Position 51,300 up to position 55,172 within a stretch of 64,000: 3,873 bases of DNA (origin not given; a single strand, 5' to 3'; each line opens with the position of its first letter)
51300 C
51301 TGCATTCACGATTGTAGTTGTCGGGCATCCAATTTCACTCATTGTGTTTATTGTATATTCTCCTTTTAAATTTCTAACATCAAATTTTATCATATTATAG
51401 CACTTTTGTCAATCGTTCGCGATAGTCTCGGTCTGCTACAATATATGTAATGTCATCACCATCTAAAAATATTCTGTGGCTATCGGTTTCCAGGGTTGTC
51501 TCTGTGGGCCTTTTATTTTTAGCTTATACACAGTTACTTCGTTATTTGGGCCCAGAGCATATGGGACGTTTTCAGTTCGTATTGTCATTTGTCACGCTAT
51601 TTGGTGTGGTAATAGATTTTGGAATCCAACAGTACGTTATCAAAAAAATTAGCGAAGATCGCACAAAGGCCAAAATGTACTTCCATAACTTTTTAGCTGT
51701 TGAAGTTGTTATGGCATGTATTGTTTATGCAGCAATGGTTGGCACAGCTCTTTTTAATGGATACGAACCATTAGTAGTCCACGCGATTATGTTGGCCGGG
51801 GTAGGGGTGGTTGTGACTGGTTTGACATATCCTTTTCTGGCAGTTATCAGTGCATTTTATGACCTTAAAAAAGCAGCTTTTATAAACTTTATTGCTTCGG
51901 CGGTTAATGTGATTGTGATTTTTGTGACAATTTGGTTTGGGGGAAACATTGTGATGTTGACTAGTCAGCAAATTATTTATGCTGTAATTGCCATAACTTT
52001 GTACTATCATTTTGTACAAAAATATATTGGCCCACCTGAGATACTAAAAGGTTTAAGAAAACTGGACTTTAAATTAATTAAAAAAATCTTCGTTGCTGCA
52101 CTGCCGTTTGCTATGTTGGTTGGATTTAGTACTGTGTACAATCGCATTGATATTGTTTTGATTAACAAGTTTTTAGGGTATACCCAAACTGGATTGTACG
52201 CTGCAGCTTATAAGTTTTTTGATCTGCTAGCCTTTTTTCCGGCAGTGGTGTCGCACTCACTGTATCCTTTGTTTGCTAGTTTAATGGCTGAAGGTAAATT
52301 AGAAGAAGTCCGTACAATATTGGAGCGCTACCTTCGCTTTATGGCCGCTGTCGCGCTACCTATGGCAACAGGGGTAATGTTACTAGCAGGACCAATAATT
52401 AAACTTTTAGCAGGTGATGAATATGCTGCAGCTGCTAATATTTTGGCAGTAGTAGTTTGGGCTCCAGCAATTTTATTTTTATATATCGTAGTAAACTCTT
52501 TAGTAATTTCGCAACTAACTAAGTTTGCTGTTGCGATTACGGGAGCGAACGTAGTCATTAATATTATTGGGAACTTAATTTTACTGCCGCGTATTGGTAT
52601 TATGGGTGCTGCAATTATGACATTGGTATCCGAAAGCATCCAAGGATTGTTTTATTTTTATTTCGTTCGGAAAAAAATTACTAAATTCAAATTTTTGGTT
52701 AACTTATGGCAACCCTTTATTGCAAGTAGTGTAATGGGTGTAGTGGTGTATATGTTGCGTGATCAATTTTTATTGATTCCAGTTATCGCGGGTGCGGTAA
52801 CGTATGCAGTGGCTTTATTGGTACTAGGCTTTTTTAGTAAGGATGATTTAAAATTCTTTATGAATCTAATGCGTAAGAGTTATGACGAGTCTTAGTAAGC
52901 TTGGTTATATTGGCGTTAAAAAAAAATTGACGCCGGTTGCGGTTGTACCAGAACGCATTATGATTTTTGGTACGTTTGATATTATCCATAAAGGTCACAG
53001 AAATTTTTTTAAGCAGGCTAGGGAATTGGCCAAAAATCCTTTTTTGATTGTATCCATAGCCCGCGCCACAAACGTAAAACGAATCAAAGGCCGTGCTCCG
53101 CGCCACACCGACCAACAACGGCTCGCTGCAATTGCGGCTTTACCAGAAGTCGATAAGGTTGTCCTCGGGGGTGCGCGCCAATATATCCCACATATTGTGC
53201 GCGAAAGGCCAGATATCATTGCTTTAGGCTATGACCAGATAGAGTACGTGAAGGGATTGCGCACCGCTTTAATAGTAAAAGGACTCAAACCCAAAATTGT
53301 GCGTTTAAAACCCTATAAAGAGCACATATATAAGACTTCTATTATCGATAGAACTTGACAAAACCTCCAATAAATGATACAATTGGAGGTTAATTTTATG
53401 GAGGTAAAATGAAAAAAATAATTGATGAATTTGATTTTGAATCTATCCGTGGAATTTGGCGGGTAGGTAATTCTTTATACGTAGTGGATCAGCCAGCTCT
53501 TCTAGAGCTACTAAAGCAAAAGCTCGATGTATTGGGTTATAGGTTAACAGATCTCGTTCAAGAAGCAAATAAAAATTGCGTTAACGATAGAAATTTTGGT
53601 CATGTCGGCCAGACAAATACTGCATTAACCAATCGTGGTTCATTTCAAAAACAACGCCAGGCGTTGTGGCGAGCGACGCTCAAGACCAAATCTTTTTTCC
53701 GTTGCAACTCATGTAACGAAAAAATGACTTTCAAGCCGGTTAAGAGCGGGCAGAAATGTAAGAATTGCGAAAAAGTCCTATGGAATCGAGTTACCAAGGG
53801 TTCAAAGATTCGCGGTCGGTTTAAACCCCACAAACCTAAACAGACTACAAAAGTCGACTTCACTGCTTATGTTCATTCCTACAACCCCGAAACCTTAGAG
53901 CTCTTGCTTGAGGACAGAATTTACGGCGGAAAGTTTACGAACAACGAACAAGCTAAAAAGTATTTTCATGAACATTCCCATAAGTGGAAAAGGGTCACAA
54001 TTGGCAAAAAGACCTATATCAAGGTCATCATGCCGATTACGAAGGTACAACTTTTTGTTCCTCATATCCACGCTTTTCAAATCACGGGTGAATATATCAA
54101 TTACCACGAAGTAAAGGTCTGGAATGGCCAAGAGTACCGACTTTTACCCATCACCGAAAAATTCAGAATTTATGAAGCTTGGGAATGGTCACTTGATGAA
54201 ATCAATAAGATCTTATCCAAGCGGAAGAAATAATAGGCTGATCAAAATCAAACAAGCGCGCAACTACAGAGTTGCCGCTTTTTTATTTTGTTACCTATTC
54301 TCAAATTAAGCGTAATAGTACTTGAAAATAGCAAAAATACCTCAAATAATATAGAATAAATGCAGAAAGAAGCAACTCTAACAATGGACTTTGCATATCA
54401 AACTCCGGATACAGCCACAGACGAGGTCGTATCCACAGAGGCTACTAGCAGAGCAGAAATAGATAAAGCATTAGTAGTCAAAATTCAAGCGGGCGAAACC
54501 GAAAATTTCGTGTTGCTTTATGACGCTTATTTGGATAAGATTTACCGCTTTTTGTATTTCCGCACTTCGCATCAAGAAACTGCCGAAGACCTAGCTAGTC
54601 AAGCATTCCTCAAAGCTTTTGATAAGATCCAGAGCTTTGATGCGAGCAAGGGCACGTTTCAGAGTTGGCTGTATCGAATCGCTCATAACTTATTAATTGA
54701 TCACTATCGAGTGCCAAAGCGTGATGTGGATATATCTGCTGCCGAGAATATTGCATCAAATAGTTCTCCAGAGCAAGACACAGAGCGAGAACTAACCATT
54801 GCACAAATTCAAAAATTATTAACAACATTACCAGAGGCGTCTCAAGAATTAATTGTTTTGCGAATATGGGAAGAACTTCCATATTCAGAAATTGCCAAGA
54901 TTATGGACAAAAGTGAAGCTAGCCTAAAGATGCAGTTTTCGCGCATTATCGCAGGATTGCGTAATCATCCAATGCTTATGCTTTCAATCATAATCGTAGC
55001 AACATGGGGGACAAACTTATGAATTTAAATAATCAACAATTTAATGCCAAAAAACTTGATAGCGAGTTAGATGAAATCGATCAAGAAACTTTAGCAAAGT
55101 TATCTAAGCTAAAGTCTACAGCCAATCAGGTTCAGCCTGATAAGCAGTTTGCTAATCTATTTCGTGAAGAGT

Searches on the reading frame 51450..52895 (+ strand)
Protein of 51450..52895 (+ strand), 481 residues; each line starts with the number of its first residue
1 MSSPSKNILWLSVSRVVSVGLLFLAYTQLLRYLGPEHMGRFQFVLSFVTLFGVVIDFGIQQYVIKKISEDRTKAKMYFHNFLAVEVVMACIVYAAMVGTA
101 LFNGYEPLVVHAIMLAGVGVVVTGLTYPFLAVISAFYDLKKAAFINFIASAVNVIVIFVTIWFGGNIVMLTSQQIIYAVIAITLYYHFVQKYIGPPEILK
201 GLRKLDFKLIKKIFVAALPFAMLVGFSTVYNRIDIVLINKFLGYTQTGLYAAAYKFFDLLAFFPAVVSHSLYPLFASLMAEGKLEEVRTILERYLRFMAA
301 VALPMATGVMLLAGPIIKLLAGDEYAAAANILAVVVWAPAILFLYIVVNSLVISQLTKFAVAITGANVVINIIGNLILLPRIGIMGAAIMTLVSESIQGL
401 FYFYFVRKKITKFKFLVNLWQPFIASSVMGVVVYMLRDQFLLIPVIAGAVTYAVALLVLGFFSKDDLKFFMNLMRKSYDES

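Call 7: search_protein_families(library=pfam, proteins=[window:51450-52895:+], max_evalue=0.001)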
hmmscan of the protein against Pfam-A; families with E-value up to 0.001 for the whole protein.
window:51450-52895:+ (481 aa): 4 families
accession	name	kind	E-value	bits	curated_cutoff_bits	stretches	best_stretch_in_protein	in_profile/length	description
PF13440.11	Polysacc_synt_3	-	2.5e-24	86.5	23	1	30-328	3-291/293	Polysaccharide biosynthesis protein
PF01943.22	Polysacc_synt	-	1.3e-22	81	28.2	1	6-279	3-274/274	Polysaccharide biosynthesis protein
PF01554.23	MatE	-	7.7e-08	32.6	24.9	1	226-376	8-160/161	MatE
PF03023.19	MurJ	-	1e-07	31.4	27.4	1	207-440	193-436/451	Lipid II flippase MurJ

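Call 89: search_protein_families(library=ncbifam, proteins=[window:51450-52895:+], max_evalue=0.0001)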
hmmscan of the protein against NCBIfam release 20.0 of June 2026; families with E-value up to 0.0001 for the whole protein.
window:51450-52895:+ (481 aa): 6 families
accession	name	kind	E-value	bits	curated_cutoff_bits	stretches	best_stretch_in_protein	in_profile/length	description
NF041871.1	Wzx_EPS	equivalog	2.1e-16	59.7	800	1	13-461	11-462/492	exopolysaccharide biosynthesis flippase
NF007773.0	PRK10459.1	equivalog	3.2e-12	46.2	273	1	10-458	13-461/492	MOP flippase family protein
TIGR01695.1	murJ_mviN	equivalog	2.2e-09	36.6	235.55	1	150-459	164-485/506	murein biosynthesis integral membrane protein MurJ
NF058658.1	Oglyco_Wzx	exception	2.3e-09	36.8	720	1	6-439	12-438/478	O-glycosylation flippase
NF050818.1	PolSacchBiosHfsF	equivalog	2.9e-08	33.2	700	1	19-459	19-460/468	polysaccharide biosynthesis protein HfsF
NF047674.1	TeichurnBiosyTuaB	equivalog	1.5e-07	30.8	580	1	8-450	12-449/469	teichuronic acid biosynthesis protein TuaB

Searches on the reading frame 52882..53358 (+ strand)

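Call 7: search_protein_families(library=pfam, proteins=[window:52882-53358:+], max_evalue=0.001)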
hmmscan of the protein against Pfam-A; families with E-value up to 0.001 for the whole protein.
window:52882-53358:+ (158 aa): 2 families
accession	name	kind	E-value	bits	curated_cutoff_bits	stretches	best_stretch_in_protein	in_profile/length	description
PF01467.32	CTP_transf_like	-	1.2e-14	55.1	21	1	28-144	2-118/133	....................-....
PF06574.18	FAD_syn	-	0.00084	19.6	27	0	25-53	8-36/158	FAD synthetase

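Call 89: search_protein_families(library=ncbifam, proteins=[window:52882-53358:+], max_evalue=0.0001)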
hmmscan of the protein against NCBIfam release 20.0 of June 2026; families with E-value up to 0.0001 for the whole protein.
window:52882-53358:+ (158 aa): 8 families
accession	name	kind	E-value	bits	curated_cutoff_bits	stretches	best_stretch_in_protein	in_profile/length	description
TIGR00125.1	cyt_tran_rel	domain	8.5e-15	54.7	27.7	1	25-92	1-64/65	adenylyltransferase/cytidyltransferase family protein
TIGR02199.1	rfaE_dom_II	equivalog_domain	5.6e-14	52.2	181.5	1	27-157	15-141/144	D-glycero-beta-D-manno-heptose 1-phosphate adenylyltransferase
NF008454.0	PRK11316.1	equivalog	2.8e-12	46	521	1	26-156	343-469/475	bifunctional D-glycero-beta-D-manno-heptose-7-phosphate kinase/D-glycero-beta-D-manno-heptose 1-phosphate adenylyltransferase HldE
NF045965.1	RibF_rel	equivalog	9.6e-07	28.5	200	1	24-94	13-87/279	FAD synthase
NF001985.0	PRK00777.1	subfamily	1.8e-06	28.1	104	1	24-66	5-45/157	pantetheine-phosphate adenylyltransferase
TIGR01518.1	g3p_cytidyltrns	equivalog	7.1e-06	26.1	165.4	1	26-118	1-91/125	glycerol-3-phosphate cytidylyltransferase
NF005518.0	PRK07143.1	equivalog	8.1e-06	25.5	232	1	25-95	17-86/281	hypothetical protein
NF004158.0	PRK05627.1-1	equivalog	1e-05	25.1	396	1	23-59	16-52/304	bifunctional riboflavin kinase/FAD synthetase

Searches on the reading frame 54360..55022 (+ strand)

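Call 7: search_protein_families(library=pfam, proteins=[window:54360-55022:+], max_evalue=0.001)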
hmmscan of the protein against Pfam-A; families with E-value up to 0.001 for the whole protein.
window:54360-55022:+ (220 aa): 4 families
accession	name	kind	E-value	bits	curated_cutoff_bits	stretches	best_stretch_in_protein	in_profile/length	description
PF04542.20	Sigma70_r2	-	4.5e-18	65.2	24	1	53-117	1-66/71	Sigma-70 region 2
PF08281.18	Sigma70_r4_2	-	3.6e-11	43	25.7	1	148-195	2-49/54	Sigma-70, region 4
PF04545.22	Sigma70_r4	-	1.6e-06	27.9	24.1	1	154-201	2-49/50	Sigma-70, region 4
PF07638.17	Sigma70_ECF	-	0.00013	22.4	21.1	1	51-193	20-172/185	ECF sigma factor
